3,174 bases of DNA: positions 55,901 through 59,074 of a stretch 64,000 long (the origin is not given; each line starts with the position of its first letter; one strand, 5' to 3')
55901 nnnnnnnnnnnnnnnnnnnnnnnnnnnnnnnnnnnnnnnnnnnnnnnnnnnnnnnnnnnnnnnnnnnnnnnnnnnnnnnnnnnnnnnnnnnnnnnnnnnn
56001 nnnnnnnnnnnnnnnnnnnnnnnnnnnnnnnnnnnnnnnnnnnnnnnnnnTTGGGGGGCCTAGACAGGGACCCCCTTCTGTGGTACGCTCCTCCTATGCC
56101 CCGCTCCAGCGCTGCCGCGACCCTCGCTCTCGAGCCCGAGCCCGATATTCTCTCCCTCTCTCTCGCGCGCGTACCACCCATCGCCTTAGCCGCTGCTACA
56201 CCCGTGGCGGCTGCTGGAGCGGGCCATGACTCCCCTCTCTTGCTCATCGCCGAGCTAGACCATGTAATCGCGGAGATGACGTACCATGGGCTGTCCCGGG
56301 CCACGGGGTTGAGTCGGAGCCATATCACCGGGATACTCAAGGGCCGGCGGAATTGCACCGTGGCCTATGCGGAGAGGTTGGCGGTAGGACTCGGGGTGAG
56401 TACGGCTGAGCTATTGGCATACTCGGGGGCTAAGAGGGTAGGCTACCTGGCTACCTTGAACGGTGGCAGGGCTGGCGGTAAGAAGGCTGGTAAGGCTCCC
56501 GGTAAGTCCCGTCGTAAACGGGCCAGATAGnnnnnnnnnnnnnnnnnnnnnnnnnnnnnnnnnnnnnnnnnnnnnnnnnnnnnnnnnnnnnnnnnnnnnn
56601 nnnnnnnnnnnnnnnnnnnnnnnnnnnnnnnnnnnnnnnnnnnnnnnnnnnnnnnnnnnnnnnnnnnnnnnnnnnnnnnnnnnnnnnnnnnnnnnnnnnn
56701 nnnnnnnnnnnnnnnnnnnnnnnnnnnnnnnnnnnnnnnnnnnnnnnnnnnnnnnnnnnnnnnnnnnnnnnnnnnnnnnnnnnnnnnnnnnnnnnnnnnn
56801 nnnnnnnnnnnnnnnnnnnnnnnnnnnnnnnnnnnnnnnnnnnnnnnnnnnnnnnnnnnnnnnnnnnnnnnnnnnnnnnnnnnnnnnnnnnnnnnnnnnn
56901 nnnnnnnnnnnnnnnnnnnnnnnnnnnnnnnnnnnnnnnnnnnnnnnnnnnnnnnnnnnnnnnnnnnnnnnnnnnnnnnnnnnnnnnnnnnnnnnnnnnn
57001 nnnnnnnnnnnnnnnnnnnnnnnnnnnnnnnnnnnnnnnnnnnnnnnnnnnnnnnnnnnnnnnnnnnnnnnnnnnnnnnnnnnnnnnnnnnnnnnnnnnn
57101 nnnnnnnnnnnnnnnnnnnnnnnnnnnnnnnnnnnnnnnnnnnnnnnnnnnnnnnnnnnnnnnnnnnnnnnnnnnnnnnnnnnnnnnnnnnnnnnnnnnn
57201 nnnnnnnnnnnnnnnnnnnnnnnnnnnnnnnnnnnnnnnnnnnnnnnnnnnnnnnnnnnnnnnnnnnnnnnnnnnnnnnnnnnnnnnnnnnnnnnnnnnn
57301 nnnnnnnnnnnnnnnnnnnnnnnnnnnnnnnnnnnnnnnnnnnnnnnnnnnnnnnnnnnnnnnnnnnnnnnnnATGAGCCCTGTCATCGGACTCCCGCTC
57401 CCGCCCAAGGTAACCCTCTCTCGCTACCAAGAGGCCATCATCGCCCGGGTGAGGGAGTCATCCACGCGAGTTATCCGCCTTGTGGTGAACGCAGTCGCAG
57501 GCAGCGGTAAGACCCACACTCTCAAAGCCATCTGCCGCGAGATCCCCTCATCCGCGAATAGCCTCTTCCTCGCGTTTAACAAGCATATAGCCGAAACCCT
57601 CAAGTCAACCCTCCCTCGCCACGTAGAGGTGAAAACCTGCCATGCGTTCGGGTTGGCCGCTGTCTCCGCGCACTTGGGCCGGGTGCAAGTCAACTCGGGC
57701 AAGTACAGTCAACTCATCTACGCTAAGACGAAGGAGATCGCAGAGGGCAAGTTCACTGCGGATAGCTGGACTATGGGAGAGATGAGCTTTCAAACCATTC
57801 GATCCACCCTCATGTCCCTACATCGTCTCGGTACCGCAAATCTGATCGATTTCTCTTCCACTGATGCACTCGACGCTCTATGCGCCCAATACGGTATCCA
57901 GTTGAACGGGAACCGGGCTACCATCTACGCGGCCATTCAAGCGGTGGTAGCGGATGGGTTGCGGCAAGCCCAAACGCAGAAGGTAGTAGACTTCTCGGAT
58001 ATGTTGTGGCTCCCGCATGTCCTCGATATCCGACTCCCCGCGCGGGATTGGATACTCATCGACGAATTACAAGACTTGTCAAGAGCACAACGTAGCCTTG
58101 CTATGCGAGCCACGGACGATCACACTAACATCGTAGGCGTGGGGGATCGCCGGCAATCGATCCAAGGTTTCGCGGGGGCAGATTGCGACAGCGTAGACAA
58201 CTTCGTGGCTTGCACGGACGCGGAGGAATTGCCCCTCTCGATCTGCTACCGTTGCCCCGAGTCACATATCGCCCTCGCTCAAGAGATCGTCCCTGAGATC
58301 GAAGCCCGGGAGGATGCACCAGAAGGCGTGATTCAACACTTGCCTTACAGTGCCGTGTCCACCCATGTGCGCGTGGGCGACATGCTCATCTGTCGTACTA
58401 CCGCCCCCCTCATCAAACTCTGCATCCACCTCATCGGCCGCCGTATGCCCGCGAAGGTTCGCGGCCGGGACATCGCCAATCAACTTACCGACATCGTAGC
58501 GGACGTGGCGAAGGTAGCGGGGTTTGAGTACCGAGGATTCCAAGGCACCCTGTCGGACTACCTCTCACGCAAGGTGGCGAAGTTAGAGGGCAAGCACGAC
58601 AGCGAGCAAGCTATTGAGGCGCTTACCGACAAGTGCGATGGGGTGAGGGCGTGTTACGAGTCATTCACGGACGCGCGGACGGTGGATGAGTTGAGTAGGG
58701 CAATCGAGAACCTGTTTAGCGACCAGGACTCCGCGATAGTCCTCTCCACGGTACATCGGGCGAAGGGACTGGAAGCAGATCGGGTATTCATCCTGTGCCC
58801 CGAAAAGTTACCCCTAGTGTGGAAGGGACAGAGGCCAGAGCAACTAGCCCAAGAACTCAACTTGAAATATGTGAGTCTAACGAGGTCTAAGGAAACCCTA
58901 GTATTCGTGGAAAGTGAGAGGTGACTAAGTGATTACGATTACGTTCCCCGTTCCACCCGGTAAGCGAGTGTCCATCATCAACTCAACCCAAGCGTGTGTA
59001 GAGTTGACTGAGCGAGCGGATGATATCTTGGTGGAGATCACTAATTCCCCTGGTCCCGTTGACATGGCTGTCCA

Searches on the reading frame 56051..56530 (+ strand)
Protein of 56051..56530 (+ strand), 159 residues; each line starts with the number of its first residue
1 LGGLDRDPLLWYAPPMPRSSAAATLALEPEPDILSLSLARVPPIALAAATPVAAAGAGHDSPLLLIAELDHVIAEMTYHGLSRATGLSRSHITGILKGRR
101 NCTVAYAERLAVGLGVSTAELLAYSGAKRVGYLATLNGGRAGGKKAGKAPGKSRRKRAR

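Call 69: search_protein_families(library=pfam, proteins=[window:56051-56530:+], max_evalue=0.01)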
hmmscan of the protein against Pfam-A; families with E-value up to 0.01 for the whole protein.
window:56051-56530:+ (159 aa): 3 families
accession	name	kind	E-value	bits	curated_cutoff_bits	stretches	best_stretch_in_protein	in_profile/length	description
PF13560.12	HTH_31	-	2.8e-07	31.2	27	1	75-121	14-61/64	Helix-turn-helix domain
PF01381.28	HTH_3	-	4.3e-06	27.1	23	1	76-121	10-55/55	Helix-turn-helix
PF13443.12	HTH_26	-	0.0019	18.8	22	1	75-124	10-60/63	Cro/C1-type HTH DNA-binding domain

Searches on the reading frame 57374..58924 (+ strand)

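Call 69: search_protein_families(library=pfam, proteins=[window:57374-58924:+], max_evalue=0.01)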
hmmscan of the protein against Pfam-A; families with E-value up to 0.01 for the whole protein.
window:57374-58924:+ (516 aa): 7 families
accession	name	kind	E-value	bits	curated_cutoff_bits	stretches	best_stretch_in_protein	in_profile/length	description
PF00580.27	UvrD-helicase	-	2.3e-15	57.5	23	1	36-277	16-266/271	UvrD/REP helicase N-terminal domain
PF13245.12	AAA_19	-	7.6e-13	49.2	25.1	1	36-266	14-133/134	AAA domain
PF13361.12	UvrD_C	-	9.8e-13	48.7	25.6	1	439-512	272-346/350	UvrD-like helicase C-terminal domain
PF01443.25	Viral_helicase1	-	2e-10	41.3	21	2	382-512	104-227/228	Viral superfamily 1 RNA helicase core domain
PF13604.12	AAA_30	-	2e-08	34.7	27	1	15-80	2-66/191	AAA domain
PF13538.12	UvrD_C_2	-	2.3e-07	31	27.4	1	455-512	2-52/52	UvrD-like helicase C-terminal domain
PF04851.21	ResIII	-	9.2e-06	26.1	22.5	1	13-84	2-77/164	Type III restriction enzyme, res subunit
